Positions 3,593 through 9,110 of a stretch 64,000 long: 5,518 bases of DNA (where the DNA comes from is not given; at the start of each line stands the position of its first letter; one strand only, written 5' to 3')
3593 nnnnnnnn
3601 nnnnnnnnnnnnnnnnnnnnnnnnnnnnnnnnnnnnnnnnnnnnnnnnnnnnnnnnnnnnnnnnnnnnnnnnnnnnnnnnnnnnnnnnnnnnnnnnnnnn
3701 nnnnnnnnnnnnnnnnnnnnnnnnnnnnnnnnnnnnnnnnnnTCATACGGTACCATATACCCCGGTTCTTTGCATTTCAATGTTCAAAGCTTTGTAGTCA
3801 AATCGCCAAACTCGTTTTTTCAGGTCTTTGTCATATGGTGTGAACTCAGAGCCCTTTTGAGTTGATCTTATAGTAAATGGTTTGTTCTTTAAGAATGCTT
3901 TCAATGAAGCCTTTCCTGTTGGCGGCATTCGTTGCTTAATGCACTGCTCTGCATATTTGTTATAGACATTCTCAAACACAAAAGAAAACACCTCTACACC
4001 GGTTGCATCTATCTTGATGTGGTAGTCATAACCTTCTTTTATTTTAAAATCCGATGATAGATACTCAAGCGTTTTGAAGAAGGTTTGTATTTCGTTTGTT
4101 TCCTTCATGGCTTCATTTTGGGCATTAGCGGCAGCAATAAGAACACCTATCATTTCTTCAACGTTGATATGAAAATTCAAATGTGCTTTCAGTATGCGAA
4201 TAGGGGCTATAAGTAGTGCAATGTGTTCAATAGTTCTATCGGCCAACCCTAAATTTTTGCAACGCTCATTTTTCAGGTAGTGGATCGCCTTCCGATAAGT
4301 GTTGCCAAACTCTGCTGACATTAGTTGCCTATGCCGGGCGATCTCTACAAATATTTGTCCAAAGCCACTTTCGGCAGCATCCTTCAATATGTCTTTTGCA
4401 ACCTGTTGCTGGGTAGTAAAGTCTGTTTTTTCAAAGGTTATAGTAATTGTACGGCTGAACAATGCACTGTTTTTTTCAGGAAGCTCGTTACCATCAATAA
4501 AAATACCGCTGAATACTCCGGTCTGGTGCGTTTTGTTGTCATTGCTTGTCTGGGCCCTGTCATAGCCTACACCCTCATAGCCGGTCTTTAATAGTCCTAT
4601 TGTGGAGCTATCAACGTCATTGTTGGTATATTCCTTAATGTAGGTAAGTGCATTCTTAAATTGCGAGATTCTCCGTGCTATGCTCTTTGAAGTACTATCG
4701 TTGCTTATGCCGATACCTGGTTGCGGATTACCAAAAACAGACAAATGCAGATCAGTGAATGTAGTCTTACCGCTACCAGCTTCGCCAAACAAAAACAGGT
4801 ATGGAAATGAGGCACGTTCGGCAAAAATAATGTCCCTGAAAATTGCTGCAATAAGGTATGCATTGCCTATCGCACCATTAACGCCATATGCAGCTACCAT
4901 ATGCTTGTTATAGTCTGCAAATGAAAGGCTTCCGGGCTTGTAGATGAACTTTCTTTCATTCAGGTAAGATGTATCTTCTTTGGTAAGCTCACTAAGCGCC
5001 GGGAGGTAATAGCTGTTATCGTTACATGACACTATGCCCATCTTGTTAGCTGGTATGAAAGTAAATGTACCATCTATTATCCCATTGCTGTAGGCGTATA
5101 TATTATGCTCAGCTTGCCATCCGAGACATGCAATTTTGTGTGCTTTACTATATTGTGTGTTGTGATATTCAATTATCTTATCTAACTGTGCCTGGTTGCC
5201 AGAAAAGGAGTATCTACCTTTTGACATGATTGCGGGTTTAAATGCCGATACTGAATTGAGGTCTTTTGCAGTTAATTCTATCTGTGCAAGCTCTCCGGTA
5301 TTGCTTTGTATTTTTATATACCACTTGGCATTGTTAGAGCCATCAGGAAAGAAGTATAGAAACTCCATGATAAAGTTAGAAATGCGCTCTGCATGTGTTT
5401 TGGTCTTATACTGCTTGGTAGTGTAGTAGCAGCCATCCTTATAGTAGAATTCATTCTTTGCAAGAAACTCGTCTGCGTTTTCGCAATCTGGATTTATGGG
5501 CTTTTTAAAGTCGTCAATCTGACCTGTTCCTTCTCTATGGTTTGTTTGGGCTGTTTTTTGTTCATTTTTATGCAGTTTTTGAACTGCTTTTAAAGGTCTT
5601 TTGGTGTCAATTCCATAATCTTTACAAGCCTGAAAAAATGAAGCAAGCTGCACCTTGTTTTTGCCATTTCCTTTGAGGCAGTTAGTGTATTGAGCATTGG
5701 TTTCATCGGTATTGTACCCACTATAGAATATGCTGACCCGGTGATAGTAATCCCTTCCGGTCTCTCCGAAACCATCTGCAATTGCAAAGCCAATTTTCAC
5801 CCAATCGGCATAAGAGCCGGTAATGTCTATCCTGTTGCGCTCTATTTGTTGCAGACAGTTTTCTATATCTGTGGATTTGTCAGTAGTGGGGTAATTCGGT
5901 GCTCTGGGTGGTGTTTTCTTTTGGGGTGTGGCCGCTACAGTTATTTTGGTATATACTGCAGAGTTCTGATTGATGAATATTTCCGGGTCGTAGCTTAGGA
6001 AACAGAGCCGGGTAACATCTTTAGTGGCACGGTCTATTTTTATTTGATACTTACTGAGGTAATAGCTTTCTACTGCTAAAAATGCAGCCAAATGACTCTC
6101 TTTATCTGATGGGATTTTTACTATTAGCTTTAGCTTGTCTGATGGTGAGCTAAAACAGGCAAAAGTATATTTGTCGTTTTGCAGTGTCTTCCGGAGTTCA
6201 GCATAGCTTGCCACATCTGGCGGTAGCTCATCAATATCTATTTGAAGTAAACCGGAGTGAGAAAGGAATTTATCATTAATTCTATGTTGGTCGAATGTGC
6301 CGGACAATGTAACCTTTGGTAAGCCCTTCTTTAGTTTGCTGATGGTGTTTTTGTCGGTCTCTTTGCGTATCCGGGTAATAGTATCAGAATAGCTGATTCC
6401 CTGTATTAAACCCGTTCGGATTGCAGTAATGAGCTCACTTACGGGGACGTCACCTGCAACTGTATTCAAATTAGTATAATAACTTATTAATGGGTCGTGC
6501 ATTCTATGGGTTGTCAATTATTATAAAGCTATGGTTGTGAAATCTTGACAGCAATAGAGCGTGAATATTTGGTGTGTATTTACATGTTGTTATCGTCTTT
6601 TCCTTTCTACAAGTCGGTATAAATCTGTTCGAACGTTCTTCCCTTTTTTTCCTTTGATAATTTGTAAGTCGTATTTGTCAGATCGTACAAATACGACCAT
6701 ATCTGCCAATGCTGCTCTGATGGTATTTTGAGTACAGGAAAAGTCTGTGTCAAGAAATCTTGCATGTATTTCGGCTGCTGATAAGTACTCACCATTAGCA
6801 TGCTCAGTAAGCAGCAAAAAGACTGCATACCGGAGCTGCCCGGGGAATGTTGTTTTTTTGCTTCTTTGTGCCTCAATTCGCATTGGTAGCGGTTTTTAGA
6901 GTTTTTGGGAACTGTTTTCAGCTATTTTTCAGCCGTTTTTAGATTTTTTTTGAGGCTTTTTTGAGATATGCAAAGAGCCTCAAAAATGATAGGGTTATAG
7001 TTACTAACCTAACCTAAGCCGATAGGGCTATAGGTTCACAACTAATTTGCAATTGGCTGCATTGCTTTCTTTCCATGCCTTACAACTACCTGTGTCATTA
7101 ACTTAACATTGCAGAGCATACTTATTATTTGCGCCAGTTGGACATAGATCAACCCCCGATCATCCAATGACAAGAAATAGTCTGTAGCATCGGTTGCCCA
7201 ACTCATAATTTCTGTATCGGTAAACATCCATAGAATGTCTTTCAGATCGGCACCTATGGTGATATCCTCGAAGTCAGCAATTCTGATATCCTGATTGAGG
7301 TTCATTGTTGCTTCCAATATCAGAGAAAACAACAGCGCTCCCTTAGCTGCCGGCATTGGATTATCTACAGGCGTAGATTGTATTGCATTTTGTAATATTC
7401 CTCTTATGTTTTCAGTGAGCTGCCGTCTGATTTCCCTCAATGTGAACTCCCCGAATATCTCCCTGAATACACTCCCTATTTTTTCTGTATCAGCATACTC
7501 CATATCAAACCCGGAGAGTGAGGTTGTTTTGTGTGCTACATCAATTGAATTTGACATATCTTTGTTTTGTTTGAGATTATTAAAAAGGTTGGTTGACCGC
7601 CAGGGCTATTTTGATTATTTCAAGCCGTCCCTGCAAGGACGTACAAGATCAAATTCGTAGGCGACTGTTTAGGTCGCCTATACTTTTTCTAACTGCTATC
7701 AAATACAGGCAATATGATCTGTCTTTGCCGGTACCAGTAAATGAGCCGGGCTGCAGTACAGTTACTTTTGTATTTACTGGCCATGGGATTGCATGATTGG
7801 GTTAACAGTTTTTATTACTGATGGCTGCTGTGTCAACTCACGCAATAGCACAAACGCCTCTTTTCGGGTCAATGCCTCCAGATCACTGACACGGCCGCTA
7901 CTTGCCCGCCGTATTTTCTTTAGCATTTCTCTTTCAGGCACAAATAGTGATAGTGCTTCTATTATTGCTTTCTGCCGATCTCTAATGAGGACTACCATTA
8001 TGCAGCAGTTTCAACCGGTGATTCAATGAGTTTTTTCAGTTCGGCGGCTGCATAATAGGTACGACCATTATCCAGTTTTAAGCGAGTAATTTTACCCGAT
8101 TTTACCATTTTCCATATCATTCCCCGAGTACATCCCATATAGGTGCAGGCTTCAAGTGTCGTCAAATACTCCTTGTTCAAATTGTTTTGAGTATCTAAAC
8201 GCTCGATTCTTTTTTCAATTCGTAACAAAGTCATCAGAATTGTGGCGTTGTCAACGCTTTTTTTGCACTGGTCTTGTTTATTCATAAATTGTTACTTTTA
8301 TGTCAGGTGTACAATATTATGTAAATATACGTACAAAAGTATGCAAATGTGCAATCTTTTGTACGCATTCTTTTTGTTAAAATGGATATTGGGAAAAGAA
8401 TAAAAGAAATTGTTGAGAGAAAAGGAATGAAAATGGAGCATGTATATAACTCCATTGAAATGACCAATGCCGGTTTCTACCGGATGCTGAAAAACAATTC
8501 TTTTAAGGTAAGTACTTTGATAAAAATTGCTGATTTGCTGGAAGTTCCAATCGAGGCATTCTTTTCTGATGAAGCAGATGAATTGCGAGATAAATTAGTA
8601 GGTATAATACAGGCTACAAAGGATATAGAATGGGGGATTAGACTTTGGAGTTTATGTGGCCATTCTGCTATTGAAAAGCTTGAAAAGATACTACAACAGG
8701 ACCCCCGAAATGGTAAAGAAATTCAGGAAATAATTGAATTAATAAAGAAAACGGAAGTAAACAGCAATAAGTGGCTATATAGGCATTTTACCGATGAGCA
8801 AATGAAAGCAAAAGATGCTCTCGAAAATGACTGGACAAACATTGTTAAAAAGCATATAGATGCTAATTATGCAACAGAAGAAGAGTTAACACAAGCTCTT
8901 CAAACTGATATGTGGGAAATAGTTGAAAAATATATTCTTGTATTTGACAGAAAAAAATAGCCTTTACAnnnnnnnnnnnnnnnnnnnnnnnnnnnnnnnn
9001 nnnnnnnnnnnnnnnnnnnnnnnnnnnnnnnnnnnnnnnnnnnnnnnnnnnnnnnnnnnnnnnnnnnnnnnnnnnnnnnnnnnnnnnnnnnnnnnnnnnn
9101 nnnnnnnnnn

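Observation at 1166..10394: Candidate Bacteroidota phage satellite: a 9.2 kb int-repressor-xis-primase-ori island at ssrA with no packaging or conjugation genes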

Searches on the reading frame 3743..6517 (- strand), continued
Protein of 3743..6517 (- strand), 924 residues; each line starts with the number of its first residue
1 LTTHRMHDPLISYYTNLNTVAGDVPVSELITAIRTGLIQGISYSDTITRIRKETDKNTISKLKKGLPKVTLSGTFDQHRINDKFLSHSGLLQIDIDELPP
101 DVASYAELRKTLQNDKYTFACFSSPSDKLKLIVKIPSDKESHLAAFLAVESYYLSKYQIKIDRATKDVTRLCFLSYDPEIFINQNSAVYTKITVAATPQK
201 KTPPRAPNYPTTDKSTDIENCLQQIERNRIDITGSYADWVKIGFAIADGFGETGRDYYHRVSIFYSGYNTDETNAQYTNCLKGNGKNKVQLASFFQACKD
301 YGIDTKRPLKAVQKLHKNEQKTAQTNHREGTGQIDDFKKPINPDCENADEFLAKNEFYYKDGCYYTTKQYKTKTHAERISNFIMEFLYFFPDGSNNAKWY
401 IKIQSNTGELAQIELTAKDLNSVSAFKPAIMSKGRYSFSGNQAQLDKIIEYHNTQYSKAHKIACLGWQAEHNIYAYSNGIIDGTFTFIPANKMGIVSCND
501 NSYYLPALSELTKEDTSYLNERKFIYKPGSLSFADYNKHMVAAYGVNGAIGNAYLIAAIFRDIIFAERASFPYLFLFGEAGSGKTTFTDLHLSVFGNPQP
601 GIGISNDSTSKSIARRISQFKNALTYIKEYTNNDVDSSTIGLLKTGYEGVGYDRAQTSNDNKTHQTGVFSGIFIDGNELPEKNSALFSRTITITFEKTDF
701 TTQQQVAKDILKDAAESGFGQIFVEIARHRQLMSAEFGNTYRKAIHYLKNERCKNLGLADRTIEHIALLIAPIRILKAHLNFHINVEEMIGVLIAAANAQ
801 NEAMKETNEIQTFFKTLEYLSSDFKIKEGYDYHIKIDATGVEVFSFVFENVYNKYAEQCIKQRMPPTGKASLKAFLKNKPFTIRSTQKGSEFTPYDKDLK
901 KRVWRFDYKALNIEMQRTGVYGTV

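Call 85: search_protein_families(library=pfam, alignment_id=A3, max_evalue=0.0001)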
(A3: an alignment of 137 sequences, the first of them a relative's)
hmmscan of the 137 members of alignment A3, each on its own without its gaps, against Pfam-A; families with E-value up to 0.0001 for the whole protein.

A. member 1, L006:9090-9437:+ (116 aa): 0 families

B. families by the number of members that match (of 137 scanned): 74 families (the first 25 are shown)
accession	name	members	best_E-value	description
PF13560.12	HTH_31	4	6.9e-12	Helix-turn-helix domain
PF01381.28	HTH_3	4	5e-10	Helix-turn-helix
PF12844.13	HTH_19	4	8e-07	Helix-turn-helix domain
PF01555.25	N6_N4_Mtase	3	1.1e-46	DNA methylase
PF02086.21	MethyltransfD12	3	3.3e-43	D12 class N6 adenine-specific DNA methyltransferase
PF03592.21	Terminase_2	2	6.8e-37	Terminase small subunit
PF18291.6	HU-HIG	2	6.5e-23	HU domain fused to wHTH, Ig, or Glycine-rich motif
PF13749.12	HATPase_c_4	2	2.6e-20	Putative ATP-dependent DNA helicase recG C-terminal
PF04326.19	SLFN_AlbA_2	2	2.9e-14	Schlafen, AlbA_2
PF00176.29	SNF2-rel_dom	2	1.9e-12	SNF2-related domain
PF04851.21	ResIII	2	1.1e-10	Type III restriction enzyme, res subunit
PF01475.25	FUR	2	4.4e-09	Ferric uptake regulator family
PF14134.11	DUF4301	1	3.3e-220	Domain of unknown function (DUF4301)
PF03976.20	PPK2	1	1.3e-109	Polyphosphate kinase 2 (PPK2)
PF13310.11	Virulence_RhuM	1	8.9e-100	Virulence protein RhuM family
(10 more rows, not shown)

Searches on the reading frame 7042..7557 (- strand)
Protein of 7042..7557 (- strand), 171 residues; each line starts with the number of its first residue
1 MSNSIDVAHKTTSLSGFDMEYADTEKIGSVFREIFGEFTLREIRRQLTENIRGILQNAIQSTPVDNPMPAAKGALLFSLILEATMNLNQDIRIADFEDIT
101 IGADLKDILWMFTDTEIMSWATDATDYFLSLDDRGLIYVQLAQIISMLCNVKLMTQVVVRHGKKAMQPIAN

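Call 7: search_protein_families(library=pfam, max_evalue=0.01, proteins=[window:7042-7557:-])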
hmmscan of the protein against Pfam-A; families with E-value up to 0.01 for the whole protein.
window:7042-7557:- (171 aa): 0 families

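Call 8: search_protein_families(library=phrogs, max_evalue=0.01, proteins=[window:7042-7557:-])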
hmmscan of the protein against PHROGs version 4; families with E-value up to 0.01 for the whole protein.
window:7042-7557:- (171 aa): 0 families

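Call 9: search_protein_families(library=ncbifam, max_evalue=0.01, proteins=[window:7042-7557:-])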
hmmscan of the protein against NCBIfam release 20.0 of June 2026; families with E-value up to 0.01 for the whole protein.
window:7042-7557:- (171 aa): 0 families

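Call 10: search_protein_families(library=pfam, max_evalue=1, proteins=[window:7042-7557:-])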
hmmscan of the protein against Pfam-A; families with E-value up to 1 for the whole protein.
window:7042-7557:- (171 aa): 1 family
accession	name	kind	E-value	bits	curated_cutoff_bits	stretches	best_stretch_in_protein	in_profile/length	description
PF11537.13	NitrOD5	-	0.016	15.8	27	1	10-56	31-77/94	Nitrosopumilus output domain 5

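Call 35: search_protein_families(library=padloc, max_evalue=0.1, proteins=[window:7042-7557:-])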
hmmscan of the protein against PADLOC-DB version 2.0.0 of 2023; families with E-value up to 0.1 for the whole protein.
window:7042-7557:- (171 aa): 0 families

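Call 91: predict_structure(protein=window:7042-7557:-)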
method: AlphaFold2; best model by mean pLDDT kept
length: 171 residues; sequences in the alignment: 1
mean_pLDDT: 36.5   pTM: 0.26
mean pLDDT of the five models: 36.5, 35.7, 35.3, 33.9, 33.3
residues with pLDDT >= 90: 0; 70-90: 0; 50-70: 0; < 50: 171
segments of 3 or more residues with pLDDT < 50: 1-171
pLDDT, mean of each block of 10 residues (from residue 1): 34 34 35 37 45 46 41 42 39 29 32 34 40 35 37 31 31 32
secondary structure, 60 per line:
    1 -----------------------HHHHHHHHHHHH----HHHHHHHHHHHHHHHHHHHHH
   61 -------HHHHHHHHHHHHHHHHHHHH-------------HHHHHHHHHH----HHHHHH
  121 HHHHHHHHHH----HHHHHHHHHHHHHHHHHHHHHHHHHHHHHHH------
elements in order: H24-35 H40-60 H68-87 H101-110 H115-130 H135-165

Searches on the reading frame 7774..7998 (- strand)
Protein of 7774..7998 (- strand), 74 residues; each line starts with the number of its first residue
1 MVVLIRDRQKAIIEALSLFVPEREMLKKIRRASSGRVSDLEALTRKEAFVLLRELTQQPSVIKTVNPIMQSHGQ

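Call 7: search_protein_families(library=pfam, max_evalue=0.01, proteins=[window:7774-7998:-])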
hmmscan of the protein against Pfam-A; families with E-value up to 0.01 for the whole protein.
window:7774-7998:- (74 aa): 0 families

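Call 8: search_protein_families(library=phrogs, max_evalue=0.01, proteins=[window:7774-7998:-])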
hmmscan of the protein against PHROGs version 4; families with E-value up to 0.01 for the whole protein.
window:7774-7998:- (74 aa): 0 families

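Call 9: search_protein_families(library=ncbifam, max_evalue=0.01, proteins=[window:7774-7998:-])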
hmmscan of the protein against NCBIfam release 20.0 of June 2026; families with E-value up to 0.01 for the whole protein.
window:7774-7998:- (74 aa): 0 families

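Call 10: search_protein_families(library=pfam, max_evalue=1, proteins=[window:7774-7998:-])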
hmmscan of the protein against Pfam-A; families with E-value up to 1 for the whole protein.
window:7774-7998:- (74 aa): 1 family
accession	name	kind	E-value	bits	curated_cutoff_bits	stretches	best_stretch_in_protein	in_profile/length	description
PF02181.28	FH2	-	0.14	11.7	34.8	1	9-51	113-151/372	Formin Homology 2 Domain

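Call 35: search_protein_families(library=padloc, max_evalue=0.1, proteins=[window:7774-7998:-])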
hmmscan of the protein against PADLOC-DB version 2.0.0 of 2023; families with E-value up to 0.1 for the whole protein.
window:7774-7998:- (74 aa): 0 families

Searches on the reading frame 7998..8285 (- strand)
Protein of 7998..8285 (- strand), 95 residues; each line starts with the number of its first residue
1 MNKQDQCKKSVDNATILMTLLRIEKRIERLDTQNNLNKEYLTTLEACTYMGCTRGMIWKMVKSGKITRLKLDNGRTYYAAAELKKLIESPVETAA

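Call 7: search_protein_families(library=pfam, max_evalue=0.01, proteins=[window:7998-8285:-])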
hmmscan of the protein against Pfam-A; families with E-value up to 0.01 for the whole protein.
window:7998-8285:- (95 aa): 1 family
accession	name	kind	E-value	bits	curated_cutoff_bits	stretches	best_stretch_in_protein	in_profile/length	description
PF12728.13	HTH_17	-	2e-07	31.6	27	1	40-89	1-49/51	Helix-turn-helix domain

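Call 8: search_protein_families(library=phrogs, max_evalue=0.01, proteins=[window:7998-8285:-])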
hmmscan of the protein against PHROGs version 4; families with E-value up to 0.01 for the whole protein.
window:7998-8285:- (95 aa): 9 families
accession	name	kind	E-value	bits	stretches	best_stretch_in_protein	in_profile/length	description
phrog_4691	-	integration and excision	8.1e-06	26.8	1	31-74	9-53/78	excisionase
phrog_66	-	integration and excision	2.7e-05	25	1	23-89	76-142/412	excisionase and transcriptional regulator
phrog_1969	-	unknown function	0.0005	21.4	1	38-84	59-107/116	-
phrog_2474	-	transcription regulation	0.00086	20.2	1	37-85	45-94/118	MerR-like transcriptional regulator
phrog_38708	-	unknown function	0.001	18.8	1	33-83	11-61/410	-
phrog_668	-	DNA, RNA and nucleotide metabolism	0.0012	19.5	1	22-89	46-112/181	HTH DNA binding protein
phrog_34998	-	unknown function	0.0029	19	1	12-68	15-69/97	-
phrog_25262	-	unknown function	0.0085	17.1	1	19-86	12-80/106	-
phrog_7363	-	DNA, RNA and nucleotide metabolism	0.0091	16.4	1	20-79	245-304/356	homing endonuclease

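Call 9: search_protein_families(library=ncbifam, max_evalue=0.01, proteins=[window:7998-8285:-])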
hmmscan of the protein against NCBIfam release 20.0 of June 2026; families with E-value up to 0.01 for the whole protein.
window:7998-8285:- (95 aa): 2 families
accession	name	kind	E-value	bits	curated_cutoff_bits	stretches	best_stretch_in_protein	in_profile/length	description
TIGR01764.1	excise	domain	3.6e-07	30.5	28.8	1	40-77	1-36/49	excisionase family DNA-binding protein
NF033518.0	transpos_IS607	equivalog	0.0023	17.5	110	1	45-92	2-49/187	IS607 family transposase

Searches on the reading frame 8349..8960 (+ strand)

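Call 7: search_protein_families(library=pfam, max_evalue=0.01, proteins=[window:8349-8960:+])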
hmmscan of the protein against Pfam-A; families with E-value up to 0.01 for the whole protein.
window:8349-8960:+ (203 aa): 1 family
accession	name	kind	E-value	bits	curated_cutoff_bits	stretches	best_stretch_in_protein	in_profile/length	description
PF13443.12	HTH_26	-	0.00038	21.1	22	1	17-76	1-62/63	Cro/C1-type HTH DNA-binding domain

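Call 8: search_protein_families(library=phrogs, max_evalue=0.01, proteins=[window:8349-8960:+])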
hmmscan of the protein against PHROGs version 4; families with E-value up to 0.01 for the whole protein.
window:8349-8960:+ (203 aa): 6 families
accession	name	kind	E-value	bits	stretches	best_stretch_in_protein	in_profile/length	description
phrog_8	-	transcription regulation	4.8e-07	30.6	1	11-140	158-264/346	transcriptional regulator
phrog_3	-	transcription regulation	2.7e-06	28.4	1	10-146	85-213/430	transcriptional repressor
phrog_4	-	transcription regulation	3e-06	27.5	1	11-81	134-201/400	transcriptional repressor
phrog_2439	-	transcription regulation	7.8e-05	22.7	1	14-77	8-71/367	transcriptional regulator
phrog_35195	-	unknown function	0.0023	18.5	1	12-74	1-65/159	-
phrog_626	-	DNA, RNA and nucleotide metabolism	0.0034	18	1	119-180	79-137/164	anaerobic ribonucleotide reductase small subunit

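Call 9: search_protein_families(library=ncbifam, max_evalue=0.01, proteins=[window:8349-8960:+])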
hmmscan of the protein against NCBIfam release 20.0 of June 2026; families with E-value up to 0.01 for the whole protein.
window:8349-8960:+ (203 aa): 1 family
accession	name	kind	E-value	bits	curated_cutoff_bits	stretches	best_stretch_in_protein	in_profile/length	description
NF007408.0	PRK09943.1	equivalog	0.0018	17.9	211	1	12-98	6-91/185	HTH-type transcriptional regulator PuuR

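Call 35: search_protein_families(library=padloc, max_evalue=0.1, proteins=[window:8349-8960:+])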
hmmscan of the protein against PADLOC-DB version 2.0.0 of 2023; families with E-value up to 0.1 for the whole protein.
window:8349-8960:+ (203 aa): 4 families
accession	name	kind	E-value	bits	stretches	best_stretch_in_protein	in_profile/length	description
PDLC04760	PDC-M64C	-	5.8e-06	24.6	1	10-68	23-82/93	-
PDLC04762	PDC-M64C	-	8.6e-05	20.6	1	11-74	25-89/97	-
PDLC04775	PDC-M69A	-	0.00018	20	1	13-92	7-87/113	-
PDLC03667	Control_protein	-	0.0092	14.3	1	55-81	48-73/101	control protein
